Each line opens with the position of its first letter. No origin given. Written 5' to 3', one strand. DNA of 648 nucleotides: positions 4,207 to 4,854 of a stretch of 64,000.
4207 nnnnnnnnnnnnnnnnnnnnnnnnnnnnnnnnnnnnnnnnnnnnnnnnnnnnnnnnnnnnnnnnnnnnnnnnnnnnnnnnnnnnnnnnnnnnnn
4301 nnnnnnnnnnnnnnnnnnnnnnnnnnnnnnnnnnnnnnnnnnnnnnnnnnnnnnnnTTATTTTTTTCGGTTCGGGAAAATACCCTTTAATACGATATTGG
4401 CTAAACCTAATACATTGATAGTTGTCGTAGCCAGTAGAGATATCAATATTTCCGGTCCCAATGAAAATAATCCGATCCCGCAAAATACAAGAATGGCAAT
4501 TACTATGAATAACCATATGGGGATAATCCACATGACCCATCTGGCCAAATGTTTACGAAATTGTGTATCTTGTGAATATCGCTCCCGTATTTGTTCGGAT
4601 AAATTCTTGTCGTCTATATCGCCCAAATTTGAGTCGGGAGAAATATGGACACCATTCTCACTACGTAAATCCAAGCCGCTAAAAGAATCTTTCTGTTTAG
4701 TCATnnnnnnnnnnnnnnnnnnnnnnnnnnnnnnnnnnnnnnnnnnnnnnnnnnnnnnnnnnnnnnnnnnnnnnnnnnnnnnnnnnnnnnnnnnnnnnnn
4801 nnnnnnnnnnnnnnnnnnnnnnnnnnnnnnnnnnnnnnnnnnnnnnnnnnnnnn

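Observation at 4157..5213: Panacea-domain antitoxin plus two-TM membrane protein (PanA/PanT-like pair) inserted between lysis and tail genes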

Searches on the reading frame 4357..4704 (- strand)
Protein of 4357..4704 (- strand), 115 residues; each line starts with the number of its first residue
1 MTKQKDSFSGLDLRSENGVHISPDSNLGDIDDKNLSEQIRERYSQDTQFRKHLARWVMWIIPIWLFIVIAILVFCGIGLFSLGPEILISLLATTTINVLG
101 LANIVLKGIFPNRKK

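Call 3: search_protein_families(library=pfam, proteins=[window:4357-4704:-], max_evalue=0.1)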
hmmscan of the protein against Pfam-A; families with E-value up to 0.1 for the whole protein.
window:4357-4704:- (115 aa): 2 families
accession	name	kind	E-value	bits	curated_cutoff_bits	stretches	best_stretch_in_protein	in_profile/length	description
PF11188.13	DUF2975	-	0.00071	19.9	27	1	39-110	41-116/130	Protein of unknown function (DUF2975)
PF20556.3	DUF6768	-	0.014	15.6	27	1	52-81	38-67/123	Family of unknown function (DUF6768)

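Call 4: search_protein_families(library=padloc, proteins=[window:4357-4704:-], max_evalue=0.1)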
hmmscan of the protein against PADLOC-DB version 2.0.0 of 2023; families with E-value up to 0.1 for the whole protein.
window:4357-4704:- (115 aa): 1 family
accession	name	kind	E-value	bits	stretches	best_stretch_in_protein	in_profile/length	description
PDLC01992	CARF_m9--CARF_TM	-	0.0036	15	1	44-109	155-220/223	-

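Call 5: search_protein_families(library=phrogs, proteins=[window:4357-4704:-], max_evalue=0.01)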
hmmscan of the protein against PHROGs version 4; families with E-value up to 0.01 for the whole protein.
window:4357-4704:- (115 aa): 3 families
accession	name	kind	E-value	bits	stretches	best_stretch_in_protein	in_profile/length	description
phrog_13343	-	unknown function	9e-07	30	1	45-114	106-176/182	-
phrog_26171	-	unknown function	0.0029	18.5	1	45-113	112-181/190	-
phrog_27693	-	unknown function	0.0096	15.4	1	14-82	275-345/725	-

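Call 11: find_homologous_proteins(query=window:4357-4704:-, max_evalue=0.001)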
Query window:4357-4704:- (115 aa): 46 proteins with E <= 0.001 among 50 candidates.
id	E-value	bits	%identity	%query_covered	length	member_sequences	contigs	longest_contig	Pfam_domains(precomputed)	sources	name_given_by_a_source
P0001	1.5e-68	246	98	100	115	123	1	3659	-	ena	-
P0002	1.0e-66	240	97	100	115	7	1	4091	-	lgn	-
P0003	2.5e-59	216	92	100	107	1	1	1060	-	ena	-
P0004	6.4e-59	215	87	100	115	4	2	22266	-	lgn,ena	-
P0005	2.6e-56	206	87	100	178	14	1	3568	-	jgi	-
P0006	1.2e-49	185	87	86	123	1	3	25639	-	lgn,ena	-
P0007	1.5e-38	149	62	98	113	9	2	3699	-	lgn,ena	-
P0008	2.7e-35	139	58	98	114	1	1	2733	-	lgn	-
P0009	2.9e-35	139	63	96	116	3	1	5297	-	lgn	-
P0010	1.7e-34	136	57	98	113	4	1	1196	-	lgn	-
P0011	1.7e-34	136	55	98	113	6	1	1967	-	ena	-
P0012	4.8e-34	135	58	97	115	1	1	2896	-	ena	-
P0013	4.1e-32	128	62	81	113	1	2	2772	-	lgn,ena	-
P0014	5.0e-32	128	63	81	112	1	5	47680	-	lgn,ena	-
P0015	5.6e-32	128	53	98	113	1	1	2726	-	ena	-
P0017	5.1e-31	125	56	92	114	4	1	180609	-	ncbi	-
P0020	3.4e-29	119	55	97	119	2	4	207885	-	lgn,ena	-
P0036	2.0e-23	100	51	91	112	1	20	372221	-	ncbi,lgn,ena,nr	ncbi:MAG: hypothetical protein J6B46_05545 [Parabacteroides sp.]|nr:hypothetical protein [Parabacter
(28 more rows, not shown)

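Call 12: find_encoding_contigs(protein=P0036, flank=5000, max_places=4)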
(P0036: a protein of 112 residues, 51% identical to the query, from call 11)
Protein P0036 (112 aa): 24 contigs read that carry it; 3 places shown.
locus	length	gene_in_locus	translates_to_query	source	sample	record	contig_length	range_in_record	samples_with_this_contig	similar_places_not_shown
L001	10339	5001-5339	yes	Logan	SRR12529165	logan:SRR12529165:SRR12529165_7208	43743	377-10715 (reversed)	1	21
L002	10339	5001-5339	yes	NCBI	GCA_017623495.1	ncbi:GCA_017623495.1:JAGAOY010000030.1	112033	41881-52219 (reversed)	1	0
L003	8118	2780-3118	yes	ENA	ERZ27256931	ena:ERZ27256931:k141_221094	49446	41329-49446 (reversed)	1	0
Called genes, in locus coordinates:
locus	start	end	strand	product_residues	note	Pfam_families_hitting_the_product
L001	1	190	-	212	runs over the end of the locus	-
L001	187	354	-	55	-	-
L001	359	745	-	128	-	-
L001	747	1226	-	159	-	-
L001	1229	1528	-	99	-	-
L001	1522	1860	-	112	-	-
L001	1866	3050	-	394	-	PF03864:Phage_cap_E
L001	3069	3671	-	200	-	-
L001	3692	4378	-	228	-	-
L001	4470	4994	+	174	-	PF13274:SocA_Panacea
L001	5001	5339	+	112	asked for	-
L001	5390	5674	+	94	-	PF03374:ANT (weak)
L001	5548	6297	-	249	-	-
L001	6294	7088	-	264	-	PF05133:SPP1_portal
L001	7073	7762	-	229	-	PF05133:SPP1_portal (faint)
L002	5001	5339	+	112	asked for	-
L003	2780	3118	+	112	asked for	-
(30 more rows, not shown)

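Call 13: find_encoding_contigs(protein=P0017, flank=5000, max_places=3)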
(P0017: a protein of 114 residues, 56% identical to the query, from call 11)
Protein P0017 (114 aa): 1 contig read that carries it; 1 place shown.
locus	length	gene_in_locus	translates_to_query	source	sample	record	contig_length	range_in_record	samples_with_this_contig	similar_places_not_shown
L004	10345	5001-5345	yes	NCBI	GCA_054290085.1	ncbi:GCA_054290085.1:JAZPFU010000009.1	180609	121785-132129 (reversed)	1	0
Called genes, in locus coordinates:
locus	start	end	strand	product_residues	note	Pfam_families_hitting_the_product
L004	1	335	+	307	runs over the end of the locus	PF20459:DUF6712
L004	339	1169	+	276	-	-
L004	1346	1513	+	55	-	-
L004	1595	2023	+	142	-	PF16476:DUF5053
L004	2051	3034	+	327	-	-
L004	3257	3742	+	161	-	-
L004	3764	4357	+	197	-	-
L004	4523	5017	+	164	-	PF13274:SocA_Panacea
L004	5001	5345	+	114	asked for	-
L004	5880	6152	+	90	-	-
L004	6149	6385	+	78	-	-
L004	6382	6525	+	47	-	-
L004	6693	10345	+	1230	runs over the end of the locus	PF10145:PhageMin_Tail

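Call 14: find_encoding_contigs(protein=P0020, flank=5000, max_places=3)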
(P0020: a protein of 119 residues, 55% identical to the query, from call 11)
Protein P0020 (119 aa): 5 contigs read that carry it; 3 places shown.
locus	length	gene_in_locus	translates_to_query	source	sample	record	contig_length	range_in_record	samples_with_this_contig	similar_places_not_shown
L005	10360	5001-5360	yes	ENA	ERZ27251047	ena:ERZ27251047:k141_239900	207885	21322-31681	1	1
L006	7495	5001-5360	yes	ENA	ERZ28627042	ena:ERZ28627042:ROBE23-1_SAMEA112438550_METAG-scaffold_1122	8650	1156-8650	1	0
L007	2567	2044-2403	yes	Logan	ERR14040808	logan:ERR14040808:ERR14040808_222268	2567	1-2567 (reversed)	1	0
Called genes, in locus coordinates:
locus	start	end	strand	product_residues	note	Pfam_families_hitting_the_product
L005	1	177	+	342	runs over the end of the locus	PF24703:DUF7666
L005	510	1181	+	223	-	PF04404:ERF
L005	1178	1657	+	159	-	-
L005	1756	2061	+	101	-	-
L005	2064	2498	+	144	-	PF07105:DUF1367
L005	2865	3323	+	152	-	PF14902:DUF4494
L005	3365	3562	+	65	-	-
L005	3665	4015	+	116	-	PF08774:VRR_NUC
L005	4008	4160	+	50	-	-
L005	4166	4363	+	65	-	-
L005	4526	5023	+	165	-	PF13274:SocA_Panacea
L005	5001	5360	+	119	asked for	-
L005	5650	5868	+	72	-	-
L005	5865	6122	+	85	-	-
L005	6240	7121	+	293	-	PF14297:Lin1244_N, PF25200:DUF7833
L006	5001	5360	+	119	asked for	-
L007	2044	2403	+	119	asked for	-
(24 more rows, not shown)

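Call 25: search_protein_representatives(alignment_id=A1)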
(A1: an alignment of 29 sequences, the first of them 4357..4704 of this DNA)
Query: 29 sequences, 113 profile positions. Proteins with E-value up to 0.001 (for the whole library): 2527; up to 1e-10: 591; up to 1e-30: 19. The best 150 are listed.
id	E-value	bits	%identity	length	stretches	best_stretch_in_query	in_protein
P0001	5.3e-43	161.7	-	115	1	3-112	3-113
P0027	3.7e-41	155.7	-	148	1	4-112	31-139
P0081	2.5e-40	153.1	-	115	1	1-112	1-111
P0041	2.8e-40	152.9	-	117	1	2-112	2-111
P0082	1.0e-36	141.4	-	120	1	5-112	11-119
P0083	1.4e-36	141.0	-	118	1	5-109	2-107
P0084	3.0e-35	136.7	-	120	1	3-112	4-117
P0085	2.0e-34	134.0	-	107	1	19-112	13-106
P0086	2.3e-33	130.6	-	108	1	24-111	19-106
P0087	9.4e-33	128.6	-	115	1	20-112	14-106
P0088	1.3e-32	128.1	-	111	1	1-111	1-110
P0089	3.3e-32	126.9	-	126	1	7-112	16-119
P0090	7.4e-32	125.8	-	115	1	17-111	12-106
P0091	9.3e-32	125.4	-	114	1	18-110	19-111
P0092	1.7e-31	124.6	-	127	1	25-110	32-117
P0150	6.7e-25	103.3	-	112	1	18-111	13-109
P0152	8.6e-25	103.0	-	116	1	20-111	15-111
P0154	8.8e-25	103.0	-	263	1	26-111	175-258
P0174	2.0e-23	98.6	-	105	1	16-112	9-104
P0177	3.3e-23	97.9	-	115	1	22-110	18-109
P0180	4.0e-23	97.6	-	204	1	37-112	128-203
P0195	2.0e-22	95.4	-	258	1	19-111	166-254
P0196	2.0e-22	95.4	-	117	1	6-111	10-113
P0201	2.6e-22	95.0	-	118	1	13-111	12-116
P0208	7.7e-22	93.5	-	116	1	21-111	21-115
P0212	9.9e-22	93.1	-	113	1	16-110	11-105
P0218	1.8e-21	92.3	-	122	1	5-112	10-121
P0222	3.0e-21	91.6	-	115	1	17-110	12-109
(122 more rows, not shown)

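Call 29: search_protein_families(library=ncbifam, proteins=[window:4357-4704:-], max_evalue=0.1)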
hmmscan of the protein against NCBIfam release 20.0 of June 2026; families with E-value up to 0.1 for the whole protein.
window:4357-4704:- (115 aa): 1 family
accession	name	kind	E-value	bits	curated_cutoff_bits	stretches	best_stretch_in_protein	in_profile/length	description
NF046000.1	MAG1210_fam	subfamily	0.066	11.9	275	1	33-85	39-88/550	MAG1210 family protein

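Call 30: search_dna_similar(query=window:4357-4704:-, collection=phages, mode=protein, max_evalue=0.001, max_rows=40)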
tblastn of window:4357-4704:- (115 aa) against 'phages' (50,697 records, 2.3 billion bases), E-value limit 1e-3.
No match.

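Call 33: find_related_loci(query=A1, collection=genome_contigs, flank=3000)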
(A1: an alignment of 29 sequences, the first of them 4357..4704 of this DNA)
Query A1 (115 aa) in genome_contigs; peptide patterns used: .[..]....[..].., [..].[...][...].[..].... (x = any residue, [..] = any of these).
31 stretches matched a pattern; 11 encode a relative of the query (tblastn E <= 1e-3); 11 distinct loci.
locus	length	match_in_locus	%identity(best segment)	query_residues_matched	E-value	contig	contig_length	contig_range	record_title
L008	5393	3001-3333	45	4-115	5e-29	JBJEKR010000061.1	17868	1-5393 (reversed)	MAG: Prevotella sp. isolate PUUB24_bin.017 NODE_1867_length_17868_cov_32.629877, whole genome shotgun sequence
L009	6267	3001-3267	49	26-114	3e-25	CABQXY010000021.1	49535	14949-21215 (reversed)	MAG TPA_asm: uncultured Porphyromonadaceae bacterium isolate MGYG-HGUT-01030 genome assembly, contig: GUT_GENOME067546_2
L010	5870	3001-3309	44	11-115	9e-25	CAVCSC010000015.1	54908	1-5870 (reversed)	Lachnospiraceae bacterium isolate G02614-L1_cleanbin_000010 genome assembly, contig: Spades_G02614-L1_contig_311, whole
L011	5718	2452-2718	51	27-115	8e-24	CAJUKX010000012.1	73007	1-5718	MAG TPA_asm: uncultured Muribaculaceae bacterium isolate MGBC157102 genome assembly, contig: MGBC157102.12, whole genome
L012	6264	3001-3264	52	22-110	2e-23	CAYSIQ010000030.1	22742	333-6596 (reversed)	MAG TPA_asm: uncultured Bacteroides sp. isolate SRP314395_co1_79 genome assembly, contig: NODE_1906_length_22742_cov_132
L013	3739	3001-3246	50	29-110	1e-22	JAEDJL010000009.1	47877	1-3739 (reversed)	MAG: Bacteroidales bacterium isolate MAG187 NODE_558_length_47877_cov_7.247292, whole genome shotgun sequence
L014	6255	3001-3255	49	29-115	2e-21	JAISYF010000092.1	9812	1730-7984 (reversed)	MAG: Prevotellaceae bacterium isolate Nc350_bin217 k119_2324523, whole genome shotgun sequence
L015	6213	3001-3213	55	40-110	7e-21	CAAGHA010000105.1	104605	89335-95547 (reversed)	MAG TPA_asm: Bacteroidales bacterium, isolate HGM04576, WGS project CAAGHA010000000 data, contig: SRS476212_82_k119_2673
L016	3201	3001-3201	48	6-76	4e-17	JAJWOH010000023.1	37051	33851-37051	MAG: Segatella copri isolate B43_maxbin.001.fa NODE_254_length_37051_cov_58.219699, whole genome shotgun sequence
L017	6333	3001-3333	31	36-112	8e-10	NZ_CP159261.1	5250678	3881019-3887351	Erwinia rhapontici strain 1SR chromosome, complete genome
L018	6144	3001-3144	58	63-110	1e-6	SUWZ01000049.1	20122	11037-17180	MAG: Bacteroidales bacterium isolate SIG111 NODE_4477_length_20122_cov_11.805238, whole genome shotgun sequence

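Call 46: find_homologous_proteins(query=A3, max_evalue=0.001)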
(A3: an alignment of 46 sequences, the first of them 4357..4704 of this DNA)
Query A3 (46 sequences) (115 aa, profile of the alignment): 214 proteins with E <= 0.001 among 7139 candidates; the best 120 are listed.
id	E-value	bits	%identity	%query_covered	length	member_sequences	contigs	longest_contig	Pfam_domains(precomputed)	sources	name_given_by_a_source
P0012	6.1e-40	153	58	97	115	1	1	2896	-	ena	-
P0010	6.2e-39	150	57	98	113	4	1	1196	-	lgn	-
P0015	6.5e-39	150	53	98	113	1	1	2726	-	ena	-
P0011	1.4e-38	149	55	98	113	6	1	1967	-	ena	-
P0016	2.2e-38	148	61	81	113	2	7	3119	-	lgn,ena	-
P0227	2.5e-38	148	61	78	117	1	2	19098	-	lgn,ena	-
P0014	4.5e-38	147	63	81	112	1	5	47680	-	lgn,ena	-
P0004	5.7e-38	147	87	100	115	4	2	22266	-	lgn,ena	-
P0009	8.5e-38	146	63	96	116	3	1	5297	-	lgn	-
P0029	2.8e-37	145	61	74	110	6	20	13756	-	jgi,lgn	jgi:hypothetical protein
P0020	4.5e-37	144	55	97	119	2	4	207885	-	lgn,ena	-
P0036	4.7e-37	144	51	91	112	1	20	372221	-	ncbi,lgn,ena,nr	ncbi:MAG: hypothetical protein J6B46_05545 [Parabacteroides sp.]|nr:hypothetical protein [Parabacter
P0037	5.1e-37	144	53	76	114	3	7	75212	-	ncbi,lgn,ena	-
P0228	5.5e-37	144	56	97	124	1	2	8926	-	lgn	-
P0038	7.0e-37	144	51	91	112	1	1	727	-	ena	-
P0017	7.8e-37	143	56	92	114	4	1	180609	-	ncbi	-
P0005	6.1e-24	102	87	100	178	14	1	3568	-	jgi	-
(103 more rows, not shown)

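Call 51: find_encoding_contigs(protein=window:4357-4704:-, flank=4000, max_places=8)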
Protein window:4357-4704:- (115 aa): 24 contigs read that carry it; 8 places shown.
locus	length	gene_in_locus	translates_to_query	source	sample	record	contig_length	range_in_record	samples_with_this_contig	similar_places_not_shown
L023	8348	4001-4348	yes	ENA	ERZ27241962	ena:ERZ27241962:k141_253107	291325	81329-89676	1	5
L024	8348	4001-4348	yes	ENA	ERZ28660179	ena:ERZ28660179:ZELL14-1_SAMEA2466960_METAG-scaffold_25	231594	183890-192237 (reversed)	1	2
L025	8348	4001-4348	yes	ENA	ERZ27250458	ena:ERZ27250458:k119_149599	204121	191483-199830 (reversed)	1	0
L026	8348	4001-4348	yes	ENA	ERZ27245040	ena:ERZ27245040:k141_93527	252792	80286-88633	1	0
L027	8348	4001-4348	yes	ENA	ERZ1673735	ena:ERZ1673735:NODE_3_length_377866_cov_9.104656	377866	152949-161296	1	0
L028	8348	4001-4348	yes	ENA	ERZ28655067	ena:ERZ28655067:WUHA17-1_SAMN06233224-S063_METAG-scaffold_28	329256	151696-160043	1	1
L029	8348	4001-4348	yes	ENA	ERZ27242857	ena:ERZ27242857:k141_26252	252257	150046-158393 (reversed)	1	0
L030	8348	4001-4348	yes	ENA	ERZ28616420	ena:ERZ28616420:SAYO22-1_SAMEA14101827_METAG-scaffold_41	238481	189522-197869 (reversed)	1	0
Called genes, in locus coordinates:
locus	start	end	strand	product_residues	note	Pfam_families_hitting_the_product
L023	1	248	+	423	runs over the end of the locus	-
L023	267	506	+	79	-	-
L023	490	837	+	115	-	-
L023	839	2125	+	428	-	-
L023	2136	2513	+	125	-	-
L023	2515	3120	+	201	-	-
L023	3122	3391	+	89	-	-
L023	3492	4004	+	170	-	PF13274:SocA_Panacea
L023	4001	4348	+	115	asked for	-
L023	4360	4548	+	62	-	-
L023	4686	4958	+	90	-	-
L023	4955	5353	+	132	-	PF08291:Peptidase_M15_3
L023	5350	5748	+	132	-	-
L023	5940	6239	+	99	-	-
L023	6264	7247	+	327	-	-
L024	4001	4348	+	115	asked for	-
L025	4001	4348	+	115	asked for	-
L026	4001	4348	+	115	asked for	-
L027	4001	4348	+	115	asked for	-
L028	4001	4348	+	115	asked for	-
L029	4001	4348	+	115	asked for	-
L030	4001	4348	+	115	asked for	-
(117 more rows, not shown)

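Call 61: search_solved_structures(query=A2, max_evalue=1)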
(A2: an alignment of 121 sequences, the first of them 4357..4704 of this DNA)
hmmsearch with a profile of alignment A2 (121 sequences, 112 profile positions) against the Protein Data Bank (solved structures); distinct sequences matched with E-value up to 1: 0.

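Call 63: search_protein_families(library=pfam, proteins=[P0154, P0195, P0180, L017:2722-3399:+, L017:2203-2691:+, L019:2971-3351:+, P0005], max_evalue=0.01)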
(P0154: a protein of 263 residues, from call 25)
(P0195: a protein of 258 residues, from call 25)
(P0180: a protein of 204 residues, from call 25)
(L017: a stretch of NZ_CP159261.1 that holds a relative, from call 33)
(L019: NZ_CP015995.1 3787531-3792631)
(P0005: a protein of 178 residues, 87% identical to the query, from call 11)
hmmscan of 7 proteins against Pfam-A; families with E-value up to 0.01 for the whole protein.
P0154 (263 aa): 1 family
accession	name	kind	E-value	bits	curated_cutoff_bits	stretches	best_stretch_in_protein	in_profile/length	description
PF13274.11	SocA_Panacea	-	4.6e-11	44.1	25.7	1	27-122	1-112/113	Antitoxin SocA-like, Panacea domain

P0195 (258 aa): 1 family
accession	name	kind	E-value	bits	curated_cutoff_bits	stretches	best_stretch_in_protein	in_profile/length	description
PF13274.11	SocA_Panacea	-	1.4e-10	42.5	25.7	1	27-122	1-112/113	Antitoxin SocA-like, Panacea domain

P0180 (204 aa): 1 family
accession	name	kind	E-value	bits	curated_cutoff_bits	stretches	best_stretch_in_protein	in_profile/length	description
PF10979.13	DUF2786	-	1.3e-06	28.7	23.9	1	6-47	1-39/40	Protein of unknown function (DUF2786)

L017:2722-3399:+ (226 aa): 0 families

L017:2203-2691:+ (163 aa): 1 family
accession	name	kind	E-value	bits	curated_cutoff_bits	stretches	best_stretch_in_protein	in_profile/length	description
PF13274.11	SocA_Panacea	-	5.7e-17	63.1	25.7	1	28-135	1-112/113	Antitoxin SocA-like, Panacea domain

L019:2971-3351:+ (127 aa): 0 families

P0005 (178 aa): 0 families
